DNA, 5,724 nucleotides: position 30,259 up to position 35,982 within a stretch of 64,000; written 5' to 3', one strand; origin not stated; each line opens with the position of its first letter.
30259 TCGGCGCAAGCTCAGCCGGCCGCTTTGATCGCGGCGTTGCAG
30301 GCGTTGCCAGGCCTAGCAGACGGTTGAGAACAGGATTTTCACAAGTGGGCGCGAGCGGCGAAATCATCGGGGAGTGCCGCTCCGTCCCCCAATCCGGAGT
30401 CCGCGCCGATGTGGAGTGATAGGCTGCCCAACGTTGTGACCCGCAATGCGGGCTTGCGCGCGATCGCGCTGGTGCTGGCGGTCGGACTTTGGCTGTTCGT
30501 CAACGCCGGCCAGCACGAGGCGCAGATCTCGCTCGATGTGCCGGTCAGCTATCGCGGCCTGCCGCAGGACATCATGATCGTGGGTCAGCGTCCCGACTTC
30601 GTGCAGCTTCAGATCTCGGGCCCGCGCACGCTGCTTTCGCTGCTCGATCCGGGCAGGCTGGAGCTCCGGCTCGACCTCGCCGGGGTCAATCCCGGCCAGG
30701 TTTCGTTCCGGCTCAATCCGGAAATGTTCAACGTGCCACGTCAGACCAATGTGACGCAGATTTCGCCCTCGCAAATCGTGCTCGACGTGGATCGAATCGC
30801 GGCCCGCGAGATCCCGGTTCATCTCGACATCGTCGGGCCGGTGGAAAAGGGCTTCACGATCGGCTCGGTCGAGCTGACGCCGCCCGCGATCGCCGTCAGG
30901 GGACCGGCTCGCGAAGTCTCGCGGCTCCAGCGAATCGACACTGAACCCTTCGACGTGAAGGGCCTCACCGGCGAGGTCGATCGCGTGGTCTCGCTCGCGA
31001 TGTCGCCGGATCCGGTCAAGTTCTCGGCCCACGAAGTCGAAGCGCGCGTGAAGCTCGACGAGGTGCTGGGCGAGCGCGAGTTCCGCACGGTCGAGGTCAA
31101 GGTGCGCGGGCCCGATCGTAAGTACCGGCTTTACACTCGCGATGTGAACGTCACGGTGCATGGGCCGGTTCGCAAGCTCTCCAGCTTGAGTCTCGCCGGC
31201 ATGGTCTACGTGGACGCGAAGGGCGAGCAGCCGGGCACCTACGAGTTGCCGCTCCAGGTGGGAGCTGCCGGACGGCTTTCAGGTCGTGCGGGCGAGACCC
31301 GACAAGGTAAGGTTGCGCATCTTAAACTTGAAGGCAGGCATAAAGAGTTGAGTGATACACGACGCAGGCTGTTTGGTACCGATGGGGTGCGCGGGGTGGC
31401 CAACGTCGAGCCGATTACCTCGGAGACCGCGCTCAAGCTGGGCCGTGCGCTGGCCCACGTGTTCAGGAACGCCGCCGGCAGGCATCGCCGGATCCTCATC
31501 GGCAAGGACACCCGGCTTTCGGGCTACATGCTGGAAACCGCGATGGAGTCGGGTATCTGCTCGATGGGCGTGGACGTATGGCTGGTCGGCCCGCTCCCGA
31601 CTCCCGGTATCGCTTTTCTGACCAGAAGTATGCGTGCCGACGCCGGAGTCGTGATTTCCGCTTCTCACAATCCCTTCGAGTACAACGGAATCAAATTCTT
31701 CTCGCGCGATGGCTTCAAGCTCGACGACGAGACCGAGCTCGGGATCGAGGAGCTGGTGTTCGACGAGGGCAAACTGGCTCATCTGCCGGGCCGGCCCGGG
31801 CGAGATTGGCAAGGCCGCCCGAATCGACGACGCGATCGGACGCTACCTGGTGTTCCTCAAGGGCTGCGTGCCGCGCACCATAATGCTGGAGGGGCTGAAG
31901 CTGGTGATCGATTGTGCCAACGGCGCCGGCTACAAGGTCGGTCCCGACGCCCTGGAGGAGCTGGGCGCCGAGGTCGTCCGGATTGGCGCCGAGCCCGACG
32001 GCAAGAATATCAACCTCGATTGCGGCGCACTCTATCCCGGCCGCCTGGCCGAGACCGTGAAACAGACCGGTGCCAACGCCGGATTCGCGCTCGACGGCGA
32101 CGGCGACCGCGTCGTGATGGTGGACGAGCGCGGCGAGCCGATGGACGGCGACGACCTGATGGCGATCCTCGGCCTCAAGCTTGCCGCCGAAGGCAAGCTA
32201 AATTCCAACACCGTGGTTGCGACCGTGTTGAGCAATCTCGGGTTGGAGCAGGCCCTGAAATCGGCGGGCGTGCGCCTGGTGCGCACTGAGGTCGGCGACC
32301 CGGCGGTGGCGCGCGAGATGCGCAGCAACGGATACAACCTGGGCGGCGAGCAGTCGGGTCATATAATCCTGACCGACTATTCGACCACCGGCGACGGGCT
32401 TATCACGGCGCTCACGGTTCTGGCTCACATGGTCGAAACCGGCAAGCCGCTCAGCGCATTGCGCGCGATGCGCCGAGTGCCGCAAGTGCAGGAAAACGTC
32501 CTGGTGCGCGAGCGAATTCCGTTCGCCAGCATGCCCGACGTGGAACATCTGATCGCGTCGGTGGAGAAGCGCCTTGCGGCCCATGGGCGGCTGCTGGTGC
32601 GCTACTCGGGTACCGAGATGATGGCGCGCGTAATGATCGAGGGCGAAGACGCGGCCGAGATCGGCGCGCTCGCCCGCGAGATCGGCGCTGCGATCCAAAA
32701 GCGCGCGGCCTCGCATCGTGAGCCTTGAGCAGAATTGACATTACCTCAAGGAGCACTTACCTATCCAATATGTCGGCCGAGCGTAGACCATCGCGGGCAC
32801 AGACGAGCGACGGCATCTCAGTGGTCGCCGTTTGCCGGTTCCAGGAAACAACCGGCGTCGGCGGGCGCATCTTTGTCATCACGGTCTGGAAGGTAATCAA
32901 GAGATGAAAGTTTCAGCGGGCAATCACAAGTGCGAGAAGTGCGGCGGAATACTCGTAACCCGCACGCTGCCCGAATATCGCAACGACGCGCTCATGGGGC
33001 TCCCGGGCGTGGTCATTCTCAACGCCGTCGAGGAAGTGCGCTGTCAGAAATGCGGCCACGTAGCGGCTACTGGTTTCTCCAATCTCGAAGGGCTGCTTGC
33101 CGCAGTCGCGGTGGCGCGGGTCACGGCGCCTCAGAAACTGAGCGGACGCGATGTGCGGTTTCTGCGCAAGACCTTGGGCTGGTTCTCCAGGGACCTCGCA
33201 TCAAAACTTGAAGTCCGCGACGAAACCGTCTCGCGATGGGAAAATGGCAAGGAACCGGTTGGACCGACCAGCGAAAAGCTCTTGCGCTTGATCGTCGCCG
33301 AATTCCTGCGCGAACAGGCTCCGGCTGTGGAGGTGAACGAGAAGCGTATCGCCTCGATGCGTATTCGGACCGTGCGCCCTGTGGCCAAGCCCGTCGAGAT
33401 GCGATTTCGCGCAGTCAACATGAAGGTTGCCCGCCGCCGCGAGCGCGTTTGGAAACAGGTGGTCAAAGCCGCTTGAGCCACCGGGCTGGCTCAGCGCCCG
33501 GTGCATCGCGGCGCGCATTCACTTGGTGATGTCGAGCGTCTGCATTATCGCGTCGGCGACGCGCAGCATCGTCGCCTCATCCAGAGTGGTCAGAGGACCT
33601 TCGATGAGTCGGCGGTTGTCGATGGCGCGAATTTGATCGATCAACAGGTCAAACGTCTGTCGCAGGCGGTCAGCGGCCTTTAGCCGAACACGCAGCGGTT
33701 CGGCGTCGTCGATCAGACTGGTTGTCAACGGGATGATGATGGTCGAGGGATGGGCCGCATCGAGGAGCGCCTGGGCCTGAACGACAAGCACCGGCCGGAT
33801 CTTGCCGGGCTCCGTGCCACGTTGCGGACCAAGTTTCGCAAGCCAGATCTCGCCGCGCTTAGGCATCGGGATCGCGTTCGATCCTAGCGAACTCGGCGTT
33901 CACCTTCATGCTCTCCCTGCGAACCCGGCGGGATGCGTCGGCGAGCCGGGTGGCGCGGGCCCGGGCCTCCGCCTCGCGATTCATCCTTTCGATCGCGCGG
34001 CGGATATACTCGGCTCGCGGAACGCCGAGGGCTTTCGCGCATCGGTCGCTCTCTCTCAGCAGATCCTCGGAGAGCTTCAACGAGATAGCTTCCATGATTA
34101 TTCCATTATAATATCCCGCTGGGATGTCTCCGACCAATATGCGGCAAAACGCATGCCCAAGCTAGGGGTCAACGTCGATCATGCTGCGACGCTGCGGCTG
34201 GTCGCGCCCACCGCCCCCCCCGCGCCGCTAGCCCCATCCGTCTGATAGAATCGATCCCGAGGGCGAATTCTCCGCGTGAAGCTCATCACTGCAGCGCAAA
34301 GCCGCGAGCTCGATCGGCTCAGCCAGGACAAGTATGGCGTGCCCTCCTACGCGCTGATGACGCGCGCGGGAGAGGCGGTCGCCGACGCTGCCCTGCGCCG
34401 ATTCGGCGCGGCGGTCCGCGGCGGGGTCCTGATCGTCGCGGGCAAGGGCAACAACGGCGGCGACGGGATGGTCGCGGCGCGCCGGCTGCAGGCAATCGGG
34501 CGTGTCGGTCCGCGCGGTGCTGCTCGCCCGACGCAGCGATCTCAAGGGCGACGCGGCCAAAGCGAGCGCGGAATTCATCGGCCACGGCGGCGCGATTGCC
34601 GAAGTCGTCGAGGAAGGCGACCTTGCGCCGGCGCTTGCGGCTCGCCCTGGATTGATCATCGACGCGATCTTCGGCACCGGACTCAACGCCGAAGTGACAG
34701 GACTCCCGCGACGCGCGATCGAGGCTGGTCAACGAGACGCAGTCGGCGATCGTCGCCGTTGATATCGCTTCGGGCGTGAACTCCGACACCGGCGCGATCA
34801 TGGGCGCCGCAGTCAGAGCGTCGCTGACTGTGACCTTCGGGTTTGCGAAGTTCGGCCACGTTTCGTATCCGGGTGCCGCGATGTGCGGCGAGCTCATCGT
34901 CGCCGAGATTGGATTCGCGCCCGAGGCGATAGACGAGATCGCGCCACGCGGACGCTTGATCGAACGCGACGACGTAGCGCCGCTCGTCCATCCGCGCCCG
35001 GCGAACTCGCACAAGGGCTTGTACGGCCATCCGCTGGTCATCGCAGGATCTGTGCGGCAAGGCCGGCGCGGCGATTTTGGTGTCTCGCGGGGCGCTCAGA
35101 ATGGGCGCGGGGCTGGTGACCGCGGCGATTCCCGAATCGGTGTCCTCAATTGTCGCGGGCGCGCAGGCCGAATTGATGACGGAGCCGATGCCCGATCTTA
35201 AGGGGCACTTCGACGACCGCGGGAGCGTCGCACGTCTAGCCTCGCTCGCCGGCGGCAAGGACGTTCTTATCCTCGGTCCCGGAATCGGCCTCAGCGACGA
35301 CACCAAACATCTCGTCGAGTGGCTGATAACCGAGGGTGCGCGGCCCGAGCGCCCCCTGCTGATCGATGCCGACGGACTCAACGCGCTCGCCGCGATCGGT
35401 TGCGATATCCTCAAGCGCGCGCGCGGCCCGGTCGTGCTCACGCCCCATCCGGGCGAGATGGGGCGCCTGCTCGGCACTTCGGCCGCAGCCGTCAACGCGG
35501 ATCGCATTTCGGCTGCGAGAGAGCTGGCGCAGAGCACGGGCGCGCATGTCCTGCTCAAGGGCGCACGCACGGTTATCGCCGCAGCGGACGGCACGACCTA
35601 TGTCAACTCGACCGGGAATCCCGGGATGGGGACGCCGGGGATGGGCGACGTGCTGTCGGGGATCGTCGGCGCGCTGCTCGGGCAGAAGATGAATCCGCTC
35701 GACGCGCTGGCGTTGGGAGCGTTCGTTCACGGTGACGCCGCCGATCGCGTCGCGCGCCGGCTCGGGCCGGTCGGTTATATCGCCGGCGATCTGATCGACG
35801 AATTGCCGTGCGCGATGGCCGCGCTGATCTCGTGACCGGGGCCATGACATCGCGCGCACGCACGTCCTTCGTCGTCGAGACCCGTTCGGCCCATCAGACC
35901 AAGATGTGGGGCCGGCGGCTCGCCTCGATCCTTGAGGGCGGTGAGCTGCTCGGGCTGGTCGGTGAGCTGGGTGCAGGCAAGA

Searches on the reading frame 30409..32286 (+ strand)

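Call 43: search_protein_families(library=pfam, proteins=[window:30409-32286:+], max_evalue=0.001)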
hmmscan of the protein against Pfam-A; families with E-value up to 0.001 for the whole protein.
window:30409-32286:+ (626 aa): 2 families
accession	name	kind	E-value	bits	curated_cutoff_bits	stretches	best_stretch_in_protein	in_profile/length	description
PF02878.22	PGM_PMM_I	-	9.9e-46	155.3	22.5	1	319-453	1-134/138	Phosphoglucomutase/phosphomannomutase, alpha/beta/alpha domain I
PF07949.17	YbbR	-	3.1e-16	59.9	22.3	2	135-206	1-73/81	YbbR-like protein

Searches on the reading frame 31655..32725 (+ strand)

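Call 43: search_protein_families(library=pfam, proteins=[window:31655-32725:+], max_evalue=0.001)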
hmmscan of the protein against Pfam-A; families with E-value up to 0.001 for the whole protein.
window:31655-32725:+ (357 aa): 3 families
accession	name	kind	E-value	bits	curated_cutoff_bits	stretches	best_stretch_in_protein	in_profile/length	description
PF02880.22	PGM_PMM_III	-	1.9e-34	118.7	20.7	1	164-270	1-108/115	Phosphoglucomutase/phosphomannomutase, alpha/beta/alpha domain III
PF02879.22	PGM_PMM_II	-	8.8e-17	62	29.3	1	74-160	14-103/103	Phosphoglucomutase/phosphomannomutase, alpha/beta/alpha domain II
PF00408.26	PGM_PMM_IV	-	6e-12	45.9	23.1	1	281-343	3-65/68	Phosphoglucomutase/phosphomannomutase, C-terminal domain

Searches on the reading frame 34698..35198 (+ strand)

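Call 43: search_protein_families(library=pfam, proteins=[window:34698-35198:+], max_evalue=0.001)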
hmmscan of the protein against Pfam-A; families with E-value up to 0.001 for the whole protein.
window:34698-35198:+ (167 aa): 1 family
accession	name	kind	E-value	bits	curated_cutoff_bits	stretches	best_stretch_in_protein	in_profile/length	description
PF03853.21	YjeF_N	-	1.9e-11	44.7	24.9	1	10-52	126-168/169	YjeF-related protein N-terminus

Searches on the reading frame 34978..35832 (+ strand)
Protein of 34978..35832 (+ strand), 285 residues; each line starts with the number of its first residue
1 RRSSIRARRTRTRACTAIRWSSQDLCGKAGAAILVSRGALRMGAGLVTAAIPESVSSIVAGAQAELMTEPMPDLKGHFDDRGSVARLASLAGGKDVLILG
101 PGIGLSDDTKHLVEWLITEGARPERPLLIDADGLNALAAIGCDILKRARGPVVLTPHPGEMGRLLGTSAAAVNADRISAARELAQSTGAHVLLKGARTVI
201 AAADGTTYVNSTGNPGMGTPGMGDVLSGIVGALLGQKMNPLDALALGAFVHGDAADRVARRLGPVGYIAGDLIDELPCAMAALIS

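Call 43: search_protein_families(library=pfam, proteins=[window:34978-35832:+], max_evalue=0.001)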
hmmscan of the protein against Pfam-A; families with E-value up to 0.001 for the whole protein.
window:34978-35832:+ (285 aa): 3 families
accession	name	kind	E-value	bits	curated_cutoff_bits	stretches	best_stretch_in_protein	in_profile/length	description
PF01256.23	Carb_kinase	-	1.3e-48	166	27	1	28-277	10-241/242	NAD(P)H-hydrate dehydratase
PF02110.20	HK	-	9.9e-05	22.3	27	1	167-276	131-241/247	Hydroxyethylthiazole kinase family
PF08543.17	Phos_pyr_kin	-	0.00034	20.5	27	1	152-246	121-223/246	Phosphomethylpyrimidine kinase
